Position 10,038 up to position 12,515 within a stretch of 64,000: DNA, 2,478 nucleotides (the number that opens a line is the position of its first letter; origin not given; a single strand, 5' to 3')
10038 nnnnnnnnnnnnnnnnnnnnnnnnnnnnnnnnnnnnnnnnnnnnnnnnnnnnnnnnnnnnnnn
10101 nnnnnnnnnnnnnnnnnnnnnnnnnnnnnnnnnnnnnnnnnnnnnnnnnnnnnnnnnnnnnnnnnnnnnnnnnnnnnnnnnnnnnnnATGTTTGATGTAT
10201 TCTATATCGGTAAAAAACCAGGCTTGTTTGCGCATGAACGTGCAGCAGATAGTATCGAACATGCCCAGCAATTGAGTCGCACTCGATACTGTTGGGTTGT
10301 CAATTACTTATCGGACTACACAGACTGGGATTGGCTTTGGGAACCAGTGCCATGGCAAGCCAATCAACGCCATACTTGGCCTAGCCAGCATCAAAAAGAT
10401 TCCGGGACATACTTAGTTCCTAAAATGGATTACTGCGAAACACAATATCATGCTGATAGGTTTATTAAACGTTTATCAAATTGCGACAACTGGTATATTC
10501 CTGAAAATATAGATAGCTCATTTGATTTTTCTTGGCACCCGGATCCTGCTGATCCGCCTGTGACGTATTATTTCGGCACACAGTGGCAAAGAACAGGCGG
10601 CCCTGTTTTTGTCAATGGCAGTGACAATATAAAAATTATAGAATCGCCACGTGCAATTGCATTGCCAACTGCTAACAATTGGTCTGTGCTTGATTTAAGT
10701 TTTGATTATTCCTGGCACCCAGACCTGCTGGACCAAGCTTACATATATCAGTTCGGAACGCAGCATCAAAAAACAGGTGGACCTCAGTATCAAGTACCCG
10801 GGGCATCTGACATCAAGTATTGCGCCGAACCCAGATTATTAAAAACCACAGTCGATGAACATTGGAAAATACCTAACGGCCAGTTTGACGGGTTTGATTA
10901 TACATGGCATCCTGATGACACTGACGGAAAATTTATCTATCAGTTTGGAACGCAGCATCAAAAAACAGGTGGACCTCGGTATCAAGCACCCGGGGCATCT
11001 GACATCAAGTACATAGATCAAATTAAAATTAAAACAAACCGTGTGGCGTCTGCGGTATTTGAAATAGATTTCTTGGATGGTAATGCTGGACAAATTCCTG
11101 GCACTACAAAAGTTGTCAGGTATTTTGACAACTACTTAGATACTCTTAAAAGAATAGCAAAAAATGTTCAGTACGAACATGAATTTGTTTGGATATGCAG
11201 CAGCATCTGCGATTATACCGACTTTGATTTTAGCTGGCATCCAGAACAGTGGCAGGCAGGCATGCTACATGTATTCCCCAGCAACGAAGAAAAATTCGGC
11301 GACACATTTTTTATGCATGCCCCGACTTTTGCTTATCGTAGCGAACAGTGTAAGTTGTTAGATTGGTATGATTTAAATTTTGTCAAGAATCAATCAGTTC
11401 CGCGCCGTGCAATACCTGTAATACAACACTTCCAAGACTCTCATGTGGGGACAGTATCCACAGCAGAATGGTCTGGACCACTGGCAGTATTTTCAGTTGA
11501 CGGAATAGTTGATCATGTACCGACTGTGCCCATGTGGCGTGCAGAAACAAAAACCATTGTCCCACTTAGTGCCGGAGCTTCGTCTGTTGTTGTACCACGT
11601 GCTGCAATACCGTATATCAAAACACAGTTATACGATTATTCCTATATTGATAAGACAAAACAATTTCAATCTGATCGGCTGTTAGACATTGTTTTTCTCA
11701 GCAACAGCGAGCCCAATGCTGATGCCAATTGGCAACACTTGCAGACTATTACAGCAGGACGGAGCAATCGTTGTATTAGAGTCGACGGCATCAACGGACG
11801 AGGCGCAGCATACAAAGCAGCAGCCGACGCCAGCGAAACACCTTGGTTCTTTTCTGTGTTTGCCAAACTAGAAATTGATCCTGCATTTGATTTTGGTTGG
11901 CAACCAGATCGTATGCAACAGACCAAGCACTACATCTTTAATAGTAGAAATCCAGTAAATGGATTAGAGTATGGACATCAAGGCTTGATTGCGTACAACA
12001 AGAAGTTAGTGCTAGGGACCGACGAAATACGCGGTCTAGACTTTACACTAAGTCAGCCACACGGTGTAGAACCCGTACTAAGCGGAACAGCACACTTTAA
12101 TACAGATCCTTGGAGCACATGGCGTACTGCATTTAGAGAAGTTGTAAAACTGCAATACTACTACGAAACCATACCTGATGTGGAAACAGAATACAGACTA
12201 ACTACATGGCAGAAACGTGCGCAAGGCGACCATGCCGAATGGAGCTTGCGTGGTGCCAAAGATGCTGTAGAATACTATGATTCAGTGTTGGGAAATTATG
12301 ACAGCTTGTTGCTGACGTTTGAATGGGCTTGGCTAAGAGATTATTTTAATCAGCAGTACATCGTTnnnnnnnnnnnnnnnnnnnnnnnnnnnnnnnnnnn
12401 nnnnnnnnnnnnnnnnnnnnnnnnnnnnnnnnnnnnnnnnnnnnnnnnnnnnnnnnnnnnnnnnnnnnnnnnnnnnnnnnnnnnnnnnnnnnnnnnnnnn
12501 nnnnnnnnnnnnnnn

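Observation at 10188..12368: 726-aa protein built from repeated ~55-aa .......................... modules with a very recent internal DNA duplication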

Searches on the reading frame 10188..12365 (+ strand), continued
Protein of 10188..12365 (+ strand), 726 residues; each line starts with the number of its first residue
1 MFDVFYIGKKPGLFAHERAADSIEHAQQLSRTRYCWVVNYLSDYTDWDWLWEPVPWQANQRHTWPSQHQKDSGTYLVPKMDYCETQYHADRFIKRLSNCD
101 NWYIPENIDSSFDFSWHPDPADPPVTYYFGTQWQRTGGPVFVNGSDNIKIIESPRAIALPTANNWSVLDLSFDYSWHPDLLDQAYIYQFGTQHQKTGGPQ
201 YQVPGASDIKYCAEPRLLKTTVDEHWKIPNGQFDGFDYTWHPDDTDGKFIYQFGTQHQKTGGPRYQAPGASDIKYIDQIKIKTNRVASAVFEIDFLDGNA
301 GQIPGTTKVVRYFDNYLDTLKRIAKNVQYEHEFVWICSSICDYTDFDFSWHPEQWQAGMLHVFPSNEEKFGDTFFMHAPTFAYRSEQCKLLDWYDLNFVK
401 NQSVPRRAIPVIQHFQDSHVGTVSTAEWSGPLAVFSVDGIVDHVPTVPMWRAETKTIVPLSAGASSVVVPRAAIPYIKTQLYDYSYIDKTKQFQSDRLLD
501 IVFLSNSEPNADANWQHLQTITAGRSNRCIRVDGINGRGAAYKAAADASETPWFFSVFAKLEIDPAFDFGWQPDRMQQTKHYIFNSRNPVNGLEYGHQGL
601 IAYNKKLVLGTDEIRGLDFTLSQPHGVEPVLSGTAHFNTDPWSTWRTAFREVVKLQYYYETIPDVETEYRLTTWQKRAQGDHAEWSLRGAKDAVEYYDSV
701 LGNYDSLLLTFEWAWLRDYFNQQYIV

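Call 60: find_encoding_contigs(protein=P0004, flank=3000, max_places=1)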
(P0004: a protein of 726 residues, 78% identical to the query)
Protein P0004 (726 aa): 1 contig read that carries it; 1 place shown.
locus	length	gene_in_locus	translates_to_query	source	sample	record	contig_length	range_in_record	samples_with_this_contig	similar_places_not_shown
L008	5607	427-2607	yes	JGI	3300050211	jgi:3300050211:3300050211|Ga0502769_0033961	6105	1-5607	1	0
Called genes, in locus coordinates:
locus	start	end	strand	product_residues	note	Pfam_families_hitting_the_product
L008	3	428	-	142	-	?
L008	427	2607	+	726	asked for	-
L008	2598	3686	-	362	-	PF01041:DegT_DnrJ_EryC1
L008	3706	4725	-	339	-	-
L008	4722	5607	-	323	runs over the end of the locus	PF01073:3Beta_HSD, PF01370:Epimerase, PF02719:Polysacc_synt_2, PF04321:RmlD_sub_bind, PF16363:GDP_Man_Dehyd, PF07993:NAD_binding_4 (weak)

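Call 61: find_encoding_contigs(protein=P0002, flank=3000, max_places=1)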
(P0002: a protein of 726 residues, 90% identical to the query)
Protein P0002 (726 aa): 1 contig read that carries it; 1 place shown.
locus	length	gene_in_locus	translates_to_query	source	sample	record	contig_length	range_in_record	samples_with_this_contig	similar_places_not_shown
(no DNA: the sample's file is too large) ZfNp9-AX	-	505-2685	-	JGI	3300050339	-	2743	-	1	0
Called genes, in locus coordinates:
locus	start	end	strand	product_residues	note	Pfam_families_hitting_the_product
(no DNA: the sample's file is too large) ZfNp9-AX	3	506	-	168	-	?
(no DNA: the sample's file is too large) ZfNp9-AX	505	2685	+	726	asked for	-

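Call 71: search_dna_similar(query=P0128, collection=phages, mode=protein, max_rows=40, max_evalue=0.001)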
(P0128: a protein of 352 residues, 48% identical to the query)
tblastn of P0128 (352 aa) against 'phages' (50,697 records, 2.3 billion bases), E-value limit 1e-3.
Records with a match: 1; places in all: 2; records where one place covers at least 80% of the query: 0.
Best place of each record, by identity: <60% 1.
By first word of the organism name: Ralstonia 1.
By host as written in the record: Ralstonia solanacearum 1.
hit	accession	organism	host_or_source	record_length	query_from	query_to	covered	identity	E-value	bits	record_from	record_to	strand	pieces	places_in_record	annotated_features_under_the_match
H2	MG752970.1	Ralstonia phage RsoM2USA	Ralstonia solanacearum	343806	124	343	63%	47.7%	6e-58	208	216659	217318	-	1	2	hypothetical protein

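Call 80: find_encoding_contigs(protein=P0246, flank=1000, max_places=1)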
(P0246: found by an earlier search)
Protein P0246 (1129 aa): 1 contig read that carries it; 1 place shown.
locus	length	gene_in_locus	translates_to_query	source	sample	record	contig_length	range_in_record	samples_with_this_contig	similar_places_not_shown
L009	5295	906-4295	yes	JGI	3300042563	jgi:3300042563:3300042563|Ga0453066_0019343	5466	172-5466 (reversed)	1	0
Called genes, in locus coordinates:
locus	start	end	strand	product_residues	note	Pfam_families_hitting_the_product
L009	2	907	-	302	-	?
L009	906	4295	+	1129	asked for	-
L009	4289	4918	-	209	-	PF01755:Glyco_transf_25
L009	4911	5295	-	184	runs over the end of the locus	?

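Call 81: find_encoding_contigs(protein=P0052, flank=1000, max_places=1)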
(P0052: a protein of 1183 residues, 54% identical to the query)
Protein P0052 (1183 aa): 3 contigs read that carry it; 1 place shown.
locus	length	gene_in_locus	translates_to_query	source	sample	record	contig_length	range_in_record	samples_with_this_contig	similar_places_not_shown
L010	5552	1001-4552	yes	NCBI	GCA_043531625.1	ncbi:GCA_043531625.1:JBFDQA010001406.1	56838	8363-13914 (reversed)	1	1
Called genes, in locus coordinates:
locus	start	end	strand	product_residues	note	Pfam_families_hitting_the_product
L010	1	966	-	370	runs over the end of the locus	-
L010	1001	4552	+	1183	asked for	PF09271:LAG1-DNAbind (faint)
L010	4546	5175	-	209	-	PF01755:Glyco_transf_25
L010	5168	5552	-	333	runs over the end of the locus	PF01041:DegT_DnrJ_EryC1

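Call 84: find_encoding_contigs(protein=P0008, flank=8000, max_places=1)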
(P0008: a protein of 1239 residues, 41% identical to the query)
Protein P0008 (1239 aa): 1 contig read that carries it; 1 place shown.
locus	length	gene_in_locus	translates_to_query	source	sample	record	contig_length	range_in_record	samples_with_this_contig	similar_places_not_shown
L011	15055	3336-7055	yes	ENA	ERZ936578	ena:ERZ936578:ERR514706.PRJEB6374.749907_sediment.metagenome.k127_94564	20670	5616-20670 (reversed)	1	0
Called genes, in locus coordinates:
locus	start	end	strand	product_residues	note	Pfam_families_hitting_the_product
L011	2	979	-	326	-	?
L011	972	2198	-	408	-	-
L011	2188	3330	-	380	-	-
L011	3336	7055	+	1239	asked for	-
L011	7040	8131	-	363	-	PF00155:Aminotran_1_2, PF00266:Aminotran_5 (weak), PF01041:DegT_DnrJ_EryC1, PF01212:Beta_elim_lyase (weak), PF01053:Cys_Met_Meta_PP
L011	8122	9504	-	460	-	-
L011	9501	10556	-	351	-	PF01041:DegT_DnrJ_EryC1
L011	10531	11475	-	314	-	PF01073:3Beta_HSD, PF01370:Epimerase, PF02719:Polysacc_synt_2, PF04321:RmlD_sub_bind, PF13460:NAD_binding_10, PF16363:GDP_Man_Dehyd, PF07993:NAD_binding_4 (weak)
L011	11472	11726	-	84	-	-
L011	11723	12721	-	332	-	PF00303:Thymidylat_synt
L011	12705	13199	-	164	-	PF00186:DHFR_1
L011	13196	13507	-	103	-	-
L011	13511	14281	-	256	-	-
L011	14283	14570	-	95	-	-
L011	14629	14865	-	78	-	-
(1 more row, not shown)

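Call 85: find_encoding_contigs(protein=P0093, flank=8000, max_places=1)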
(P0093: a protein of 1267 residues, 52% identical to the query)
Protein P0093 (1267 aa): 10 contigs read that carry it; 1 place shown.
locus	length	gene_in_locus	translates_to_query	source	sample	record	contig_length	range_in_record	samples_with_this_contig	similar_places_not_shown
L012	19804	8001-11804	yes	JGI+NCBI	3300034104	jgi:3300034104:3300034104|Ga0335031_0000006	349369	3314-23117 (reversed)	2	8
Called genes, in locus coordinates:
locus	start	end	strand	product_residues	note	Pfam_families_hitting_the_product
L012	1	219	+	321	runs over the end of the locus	PF01370:Epimerase, PF16363:GDP_Man_Dehyd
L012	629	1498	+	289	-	-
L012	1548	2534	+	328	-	-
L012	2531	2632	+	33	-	-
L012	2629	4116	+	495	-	PF02543:Carbam_trans_N, PF16861:Carbam_trans_C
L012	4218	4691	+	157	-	-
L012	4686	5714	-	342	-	-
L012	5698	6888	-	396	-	-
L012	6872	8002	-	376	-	-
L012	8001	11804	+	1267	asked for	PF09271:LAG1-DNAbind (faint)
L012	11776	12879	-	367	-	PF01041:DegT_DnrJ_EryC1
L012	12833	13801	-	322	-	PF01073:3Beta_HSD, PF01370:Epimerase, PF02719:Polysacc_synt_2, PF04321:RmlD_sub_bind, PF07993:NAD_binding_4 (weak), PF13460:NAD_binding_10 (weak), PF16363:GDP_Man_Dehyd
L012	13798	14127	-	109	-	-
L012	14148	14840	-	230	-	PF02511:Thy1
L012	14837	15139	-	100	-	-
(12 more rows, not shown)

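Call 88: find_related_loci(query=A1, collection=genome_contigs, flank=5000)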
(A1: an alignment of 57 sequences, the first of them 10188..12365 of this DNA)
Query A1 (726 aa) in genome_contigs; peptide patterns used: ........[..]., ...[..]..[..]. (x = any residue, [..] = any of these).
16 stretches matched a pattern; 5 encode a relative of the query (tblastn E <= 1e-3); 5 distinct loci.
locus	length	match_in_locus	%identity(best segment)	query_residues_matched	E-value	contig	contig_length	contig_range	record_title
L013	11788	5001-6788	56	1-719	0e+0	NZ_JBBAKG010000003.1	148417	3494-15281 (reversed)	MAG: Haliscomenobacter sp. isolate EUL_031 ctg3-EUL_031, whole genome shotgun sequence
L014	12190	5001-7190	55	1-719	0e+0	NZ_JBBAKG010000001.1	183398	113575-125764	MAG: Haliscomenobacter sp. isolate EUL_031 ctg1-EUL_031, whole genome shotgun sequence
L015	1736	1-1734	36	36-391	3e-56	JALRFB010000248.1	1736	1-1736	MAG: Sediminibacterium sp. isolate JZJ.21 NODE_248_length_1736_cov_2.576251, whole genome shotgun sequence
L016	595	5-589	49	46-387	1e-51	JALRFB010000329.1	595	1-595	MAG: Sediminibacterium sp. isolate JZJ.21 NODE_329_length_595_cov_1.691120, whole genome shotgun sequence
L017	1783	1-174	43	86-266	1e-9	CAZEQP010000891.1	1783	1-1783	MAG TPA_asm: uncultured Candidatus Obscuribacterales bacterium isolate SRP150892_co2_468 genome assembly, contig: NODE_1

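Call 89: find_related_loci(query=A1, collection=viral_contigs, flank=1000)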
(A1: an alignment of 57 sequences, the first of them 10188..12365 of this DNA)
Query A1 (726 aa) in viral_contigs; peptide patterns used: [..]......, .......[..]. (x = any residue, [..] = any of these).
599 stretches matched a pattern (row limit reached: there are more); 520 encode a relative of the query (tblastn E <= 1e-3); the best 80 are kept; 80 distinct loci.
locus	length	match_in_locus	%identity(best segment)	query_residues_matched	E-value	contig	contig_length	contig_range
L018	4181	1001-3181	59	1-719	0e+0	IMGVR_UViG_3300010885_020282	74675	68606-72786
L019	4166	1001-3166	56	1-719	0e+0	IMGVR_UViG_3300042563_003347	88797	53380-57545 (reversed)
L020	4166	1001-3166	56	1-719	0e+0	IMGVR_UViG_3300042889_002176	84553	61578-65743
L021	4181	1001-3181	54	1-719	0e+0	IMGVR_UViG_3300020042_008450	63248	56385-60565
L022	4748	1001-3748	54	1-719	0e+0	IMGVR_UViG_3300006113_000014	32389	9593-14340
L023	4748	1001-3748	54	1-719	0e+0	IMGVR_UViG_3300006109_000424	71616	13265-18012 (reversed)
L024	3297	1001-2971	54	1-719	0e+0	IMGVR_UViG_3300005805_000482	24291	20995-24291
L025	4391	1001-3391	51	1-719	0e+0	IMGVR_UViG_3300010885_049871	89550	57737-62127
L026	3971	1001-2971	54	1-719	0e+0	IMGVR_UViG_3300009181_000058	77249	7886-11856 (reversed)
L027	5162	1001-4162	54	1-719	0e+0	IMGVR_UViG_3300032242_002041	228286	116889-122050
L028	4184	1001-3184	52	1-724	0e+0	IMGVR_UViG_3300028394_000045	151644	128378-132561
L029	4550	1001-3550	54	1-719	0e+0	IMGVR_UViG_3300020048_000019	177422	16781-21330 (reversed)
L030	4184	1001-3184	52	1-719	0e+0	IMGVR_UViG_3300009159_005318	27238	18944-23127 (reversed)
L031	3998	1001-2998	51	1-719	0e+0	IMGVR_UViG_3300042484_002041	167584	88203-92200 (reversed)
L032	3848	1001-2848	58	18-719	0e+0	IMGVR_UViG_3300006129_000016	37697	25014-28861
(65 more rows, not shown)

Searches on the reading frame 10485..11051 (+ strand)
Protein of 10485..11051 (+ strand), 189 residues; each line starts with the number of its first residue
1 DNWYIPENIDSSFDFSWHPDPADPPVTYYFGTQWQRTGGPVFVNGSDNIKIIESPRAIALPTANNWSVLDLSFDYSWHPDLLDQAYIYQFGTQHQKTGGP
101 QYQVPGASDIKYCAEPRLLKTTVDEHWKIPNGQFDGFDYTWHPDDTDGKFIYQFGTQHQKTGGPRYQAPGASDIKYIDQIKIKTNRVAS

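Call 65: predict_structure(alignment_id=A3)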
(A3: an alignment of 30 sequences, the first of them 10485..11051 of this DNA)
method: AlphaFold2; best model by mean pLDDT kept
length: 189 residues; sequences in the alignment: 30
mean_pLDDT: 88.5   pTM: 0.77
mean pLDDT of the five models: 88.5, 87.8, 87.7, 87.5, 86.8
residues with pLDDT >= 90: 128; 70-90: 50; 50-70: 2; < 50: 9
segments of 3 or more residues with pLDDT < 50: 181-189
pLDDT, mean of each block of 10 residues (from residue 1): 92 93 94 96 93 95 88 93 94 92 96 92 88 80 90 83 90 83 46
secondary structure, 60 per line:
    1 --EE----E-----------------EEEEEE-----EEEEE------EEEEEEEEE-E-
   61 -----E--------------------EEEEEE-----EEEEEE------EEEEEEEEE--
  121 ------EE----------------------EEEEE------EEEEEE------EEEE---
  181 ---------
elements in order: E27-32 E38-42 E49-57 E87-92 E98-103 E110-118 E151-155 E162-167 E174-177
